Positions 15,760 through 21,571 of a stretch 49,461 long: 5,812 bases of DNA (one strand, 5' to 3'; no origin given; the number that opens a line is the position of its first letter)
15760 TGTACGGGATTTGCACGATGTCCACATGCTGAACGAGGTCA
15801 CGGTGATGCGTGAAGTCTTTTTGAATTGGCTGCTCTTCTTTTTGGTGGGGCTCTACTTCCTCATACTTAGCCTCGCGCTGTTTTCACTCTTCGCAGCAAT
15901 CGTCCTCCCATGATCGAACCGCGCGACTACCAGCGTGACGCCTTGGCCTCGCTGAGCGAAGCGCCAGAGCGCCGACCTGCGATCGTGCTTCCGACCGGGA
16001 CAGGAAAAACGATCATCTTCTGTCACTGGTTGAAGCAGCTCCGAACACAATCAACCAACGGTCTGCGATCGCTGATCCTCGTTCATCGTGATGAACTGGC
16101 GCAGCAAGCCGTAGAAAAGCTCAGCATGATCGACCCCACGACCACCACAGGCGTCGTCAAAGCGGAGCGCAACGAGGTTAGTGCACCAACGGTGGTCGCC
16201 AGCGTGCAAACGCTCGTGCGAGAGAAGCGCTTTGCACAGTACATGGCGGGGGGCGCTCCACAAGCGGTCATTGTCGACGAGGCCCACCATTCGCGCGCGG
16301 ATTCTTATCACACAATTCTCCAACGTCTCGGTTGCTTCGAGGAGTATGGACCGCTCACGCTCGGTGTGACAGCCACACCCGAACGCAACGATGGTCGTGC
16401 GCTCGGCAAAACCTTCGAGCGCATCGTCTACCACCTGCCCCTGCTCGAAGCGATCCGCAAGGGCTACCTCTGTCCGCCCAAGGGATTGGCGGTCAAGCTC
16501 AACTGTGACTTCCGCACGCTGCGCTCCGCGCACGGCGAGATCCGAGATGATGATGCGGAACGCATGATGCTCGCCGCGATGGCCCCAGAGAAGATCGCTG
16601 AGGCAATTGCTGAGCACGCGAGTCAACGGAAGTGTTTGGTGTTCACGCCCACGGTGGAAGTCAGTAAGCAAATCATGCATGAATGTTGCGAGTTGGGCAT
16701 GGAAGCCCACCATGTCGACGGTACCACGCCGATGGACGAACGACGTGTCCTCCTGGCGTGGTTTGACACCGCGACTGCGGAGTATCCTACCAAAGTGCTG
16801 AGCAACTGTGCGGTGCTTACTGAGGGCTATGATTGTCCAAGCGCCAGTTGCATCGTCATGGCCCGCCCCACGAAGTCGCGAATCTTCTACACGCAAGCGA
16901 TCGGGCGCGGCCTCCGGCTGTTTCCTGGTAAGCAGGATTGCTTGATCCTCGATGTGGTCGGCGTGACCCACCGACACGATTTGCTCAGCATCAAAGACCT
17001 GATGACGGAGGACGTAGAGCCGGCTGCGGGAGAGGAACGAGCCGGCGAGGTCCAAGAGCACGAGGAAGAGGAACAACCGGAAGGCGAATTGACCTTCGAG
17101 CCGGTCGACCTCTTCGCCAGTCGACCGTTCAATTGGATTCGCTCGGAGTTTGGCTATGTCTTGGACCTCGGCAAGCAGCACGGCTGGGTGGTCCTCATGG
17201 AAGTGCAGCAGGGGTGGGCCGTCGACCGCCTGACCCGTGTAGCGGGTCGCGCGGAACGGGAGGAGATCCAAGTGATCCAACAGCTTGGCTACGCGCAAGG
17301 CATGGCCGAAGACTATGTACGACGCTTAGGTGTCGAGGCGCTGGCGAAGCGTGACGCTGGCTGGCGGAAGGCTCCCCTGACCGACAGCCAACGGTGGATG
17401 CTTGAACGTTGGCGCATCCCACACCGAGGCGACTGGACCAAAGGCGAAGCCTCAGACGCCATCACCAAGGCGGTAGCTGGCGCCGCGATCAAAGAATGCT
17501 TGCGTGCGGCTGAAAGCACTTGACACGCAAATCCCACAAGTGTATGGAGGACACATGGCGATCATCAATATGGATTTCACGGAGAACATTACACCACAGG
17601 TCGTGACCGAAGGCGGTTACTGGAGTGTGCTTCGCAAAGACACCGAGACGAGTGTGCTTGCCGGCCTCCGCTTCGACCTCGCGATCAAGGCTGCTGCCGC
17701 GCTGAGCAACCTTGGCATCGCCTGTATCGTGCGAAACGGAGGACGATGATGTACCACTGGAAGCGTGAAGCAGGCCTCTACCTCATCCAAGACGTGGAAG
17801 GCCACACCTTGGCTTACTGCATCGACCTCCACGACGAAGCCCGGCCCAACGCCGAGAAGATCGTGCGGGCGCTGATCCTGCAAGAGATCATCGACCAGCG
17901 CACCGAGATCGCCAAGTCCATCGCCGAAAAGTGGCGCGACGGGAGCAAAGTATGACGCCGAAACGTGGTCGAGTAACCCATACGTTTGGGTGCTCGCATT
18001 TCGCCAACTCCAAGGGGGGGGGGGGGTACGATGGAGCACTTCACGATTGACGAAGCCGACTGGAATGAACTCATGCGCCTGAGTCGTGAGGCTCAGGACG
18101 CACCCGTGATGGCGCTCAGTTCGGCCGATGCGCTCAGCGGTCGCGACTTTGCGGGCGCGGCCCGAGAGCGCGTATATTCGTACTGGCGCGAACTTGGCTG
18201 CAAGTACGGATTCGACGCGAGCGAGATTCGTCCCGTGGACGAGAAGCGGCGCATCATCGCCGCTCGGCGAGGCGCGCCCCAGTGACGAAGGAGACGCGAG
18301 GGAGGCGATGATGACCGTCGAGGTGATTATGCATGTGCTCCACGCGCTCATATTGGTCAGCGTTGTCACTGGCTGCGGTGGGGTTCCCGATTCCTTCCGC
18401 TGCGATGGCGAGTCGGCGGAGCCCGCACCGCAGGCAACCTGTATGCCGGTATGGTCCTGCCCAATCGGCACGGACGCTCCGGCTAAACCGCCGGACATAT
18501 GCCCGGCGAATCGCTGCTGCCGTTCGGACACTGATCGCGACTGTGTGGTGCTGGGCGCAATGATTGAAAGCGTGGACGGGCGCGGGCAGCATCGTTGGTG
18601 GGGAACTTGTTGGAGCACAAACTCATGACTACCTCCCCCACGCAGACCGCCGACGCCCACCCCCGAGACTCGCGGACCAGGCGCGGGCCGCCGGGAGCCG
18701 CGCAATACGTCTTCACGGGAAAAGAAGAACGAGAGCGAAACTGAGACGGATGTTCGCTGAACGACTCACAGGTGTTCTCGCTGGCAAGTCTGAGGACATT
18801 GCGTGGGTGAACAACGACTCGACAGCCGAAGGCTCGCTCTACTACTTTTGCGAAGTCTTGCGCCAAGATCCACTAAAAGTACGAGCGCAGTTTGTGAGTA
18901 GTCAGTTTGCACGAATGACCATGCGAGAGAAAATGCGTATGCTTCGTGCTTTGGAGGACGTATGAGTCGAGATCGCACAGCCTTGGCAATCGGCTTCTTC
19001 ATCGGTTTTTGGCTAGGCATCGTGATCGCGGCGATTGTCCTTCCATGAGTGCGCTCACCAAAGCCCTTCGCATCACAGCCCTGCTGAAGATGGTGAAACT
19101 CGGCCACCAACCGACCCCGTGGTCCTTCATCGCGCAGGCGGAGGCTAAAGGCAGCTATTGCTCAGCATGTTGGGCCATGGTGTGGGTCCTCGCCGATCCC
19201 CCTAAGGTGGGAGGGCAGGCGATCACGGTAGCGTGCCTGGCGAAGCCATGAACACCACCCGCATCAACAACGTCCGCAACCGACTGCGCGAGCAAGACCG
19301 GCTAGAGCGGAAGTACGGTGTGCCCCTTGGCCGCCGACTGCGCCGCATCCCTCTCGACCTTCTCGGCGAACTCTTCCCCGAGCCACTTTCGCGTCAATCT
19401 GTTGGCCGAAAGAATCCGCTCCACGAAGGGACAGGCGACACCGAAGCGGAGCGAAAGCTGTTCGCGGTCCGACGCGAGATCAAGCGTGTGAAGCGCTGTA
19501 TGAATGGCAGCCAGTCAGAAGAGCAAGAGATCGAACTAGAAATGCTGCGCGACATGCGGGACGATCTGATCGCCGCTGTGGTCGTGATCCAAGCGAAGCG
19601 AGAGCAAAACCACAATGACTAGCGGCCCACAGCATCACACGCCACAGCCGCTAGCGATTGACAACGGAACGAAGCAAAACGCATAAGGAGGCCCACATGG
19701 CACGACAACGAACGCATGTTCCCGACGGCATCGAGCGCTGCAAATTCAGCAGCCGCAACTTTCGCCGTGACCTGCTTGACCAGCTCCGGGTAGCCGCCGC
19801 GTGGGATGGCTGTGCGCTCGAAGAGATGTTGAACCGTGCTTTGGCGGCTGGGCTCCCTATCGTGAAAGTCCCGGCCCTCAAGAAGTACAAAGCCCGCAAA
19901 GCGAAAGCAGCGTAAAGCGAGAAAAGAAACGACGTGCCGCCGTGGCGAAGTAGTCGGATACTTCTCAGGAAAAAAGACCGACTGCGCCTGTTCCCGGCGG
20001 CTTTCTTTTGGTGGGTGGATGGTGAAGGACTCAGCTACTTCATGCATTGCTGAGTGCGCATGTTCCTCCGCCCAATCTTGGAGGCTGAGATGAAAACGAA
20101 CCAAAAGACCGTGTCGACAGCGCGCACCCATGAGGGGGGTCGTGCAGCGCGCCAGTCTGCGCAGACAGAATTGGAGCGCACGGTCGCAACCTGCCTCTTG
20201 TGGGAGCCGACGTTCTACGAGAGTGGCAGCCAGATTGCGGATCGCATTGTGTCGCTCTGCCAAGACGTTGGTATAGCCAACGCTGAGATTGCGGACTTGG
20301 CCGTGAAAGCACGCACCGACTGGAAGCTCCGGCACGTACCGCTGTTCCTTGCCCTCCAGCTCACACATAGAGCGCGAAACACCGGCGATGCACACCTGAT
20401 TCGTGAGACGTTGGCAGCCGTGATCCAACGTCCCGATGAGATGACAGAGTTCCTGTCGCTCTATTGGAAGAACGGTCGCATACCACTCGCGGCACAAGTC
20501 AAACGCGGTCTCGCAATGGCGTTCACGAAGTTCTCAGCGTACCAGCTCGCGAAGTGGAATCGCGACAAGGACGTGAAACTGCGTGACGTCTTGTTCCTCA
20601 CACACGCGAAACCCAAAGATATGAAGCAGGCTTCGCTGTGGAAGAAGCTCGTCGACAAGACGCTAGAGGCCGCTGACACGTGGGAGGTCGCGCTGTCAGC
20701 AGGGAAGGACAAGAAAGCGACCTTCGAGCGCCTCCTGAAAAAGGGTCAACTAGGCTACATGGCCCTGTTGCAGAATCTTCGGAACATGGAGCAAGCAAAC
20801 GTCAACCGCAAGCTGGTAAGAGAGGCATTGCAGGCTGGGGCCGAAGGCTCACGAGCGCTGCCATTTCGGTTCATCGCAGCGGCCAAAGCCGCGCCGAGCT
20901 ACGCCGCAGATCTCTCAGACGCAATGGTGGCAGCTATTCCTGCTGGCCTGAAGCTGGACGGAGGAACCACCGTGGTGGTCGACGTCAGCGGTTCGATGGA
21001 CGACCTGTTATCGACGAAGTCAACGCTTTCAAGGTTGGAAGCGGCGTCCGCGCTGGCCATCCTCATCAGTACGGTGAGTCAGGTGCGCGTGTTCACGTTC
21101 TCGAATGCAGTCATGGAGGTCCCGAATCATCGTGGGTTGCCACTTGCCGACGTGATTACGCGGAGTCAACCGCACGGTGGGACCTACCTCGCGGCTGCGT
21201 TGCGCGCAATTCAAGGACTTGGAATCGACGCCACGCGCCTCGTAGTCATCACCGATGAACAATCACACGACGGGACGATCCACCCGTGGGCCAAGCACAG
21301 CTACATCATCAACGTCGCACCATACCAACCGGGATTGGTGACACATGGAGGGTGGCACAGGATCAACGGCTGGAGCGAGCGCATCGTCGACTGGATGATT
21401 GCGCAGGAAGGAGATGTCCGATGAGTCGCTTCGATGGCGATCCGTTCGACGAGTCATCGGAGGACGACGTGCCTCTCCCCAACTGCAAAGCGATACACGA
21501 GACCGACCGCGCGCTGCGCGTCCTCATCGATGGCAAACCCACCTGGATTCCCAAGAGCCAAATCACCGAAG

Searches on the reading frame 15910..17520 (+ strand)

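Call 25: search_protein_families(library=pfam, proteins=[window:15910-17520:+], max_evalue=0.001)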
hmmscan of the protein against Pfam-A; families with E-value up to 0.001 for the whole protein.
window:15910-17520:+ (537 aa): 4 families
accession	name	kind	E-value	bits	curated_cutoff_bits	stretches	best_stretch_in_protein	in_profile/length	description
PF04851.21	ResIII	-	2.4e-28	99.5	22.5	1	2-159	2-164/164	Type III restriction enzyme, res subunit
PF00270.35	DEAD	-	3.6e-15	56.5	26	1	6-160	2-163/167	DEAD/DEAH box helicase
PF00271.37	Helicase_C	-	3.6e-13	50.2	23.5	1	227-336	4-108/110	Helicase conserved C-terminal domain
PF18766.7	SWI2_SNF2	-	3.4e-08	33.9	26.7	1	28-186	26-184/221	SWI2/SNF2 ATPase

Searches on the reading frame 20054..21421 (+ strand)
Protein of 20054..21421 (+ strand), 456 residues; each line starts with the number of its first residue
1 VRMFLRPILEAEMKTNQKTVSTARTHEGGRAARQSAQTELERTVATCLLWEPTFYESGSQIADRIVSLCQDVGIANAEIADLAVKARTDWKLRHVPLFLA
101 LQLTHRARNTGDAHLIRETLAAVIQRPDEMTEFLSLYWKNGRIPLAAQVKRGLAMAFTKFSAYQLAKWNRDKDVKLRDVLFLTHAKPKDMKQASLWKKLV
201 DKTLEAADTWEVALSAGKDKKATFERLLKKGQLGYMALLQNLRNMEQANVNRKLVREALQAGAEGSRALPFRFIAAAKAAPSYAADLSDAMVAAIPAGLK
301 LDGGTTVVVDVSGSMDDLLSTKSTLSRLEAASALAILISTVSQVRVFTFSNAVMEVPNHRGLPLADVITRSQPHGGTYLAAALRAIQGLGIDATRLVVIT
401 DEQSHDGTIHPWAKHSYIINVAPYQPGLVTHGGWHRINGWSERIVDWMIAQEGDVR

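Call 25: search_protein_families(library=pfam, proteins=[window:20054-21421:+], max_evalue=0.001)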
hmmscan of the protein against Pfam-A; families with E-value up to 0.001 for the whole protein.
window:20054-21421:+ (456 aa): 3 families
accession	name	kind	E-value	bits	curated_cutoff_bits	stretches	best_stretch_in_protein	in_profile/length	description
PF05731.17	TROVE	-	4e-15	56.4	23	1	204-284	273-358/442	TROVE domain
PF25045.1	vWA_Ro60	-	1.3e-06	28.8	27.7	1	307-412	4-111/165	Ro60 vWA domain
PF13519.12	VWA_2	-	1.2e-05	26.3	27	1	306-402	2-106/107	von Willebrand factor type A domain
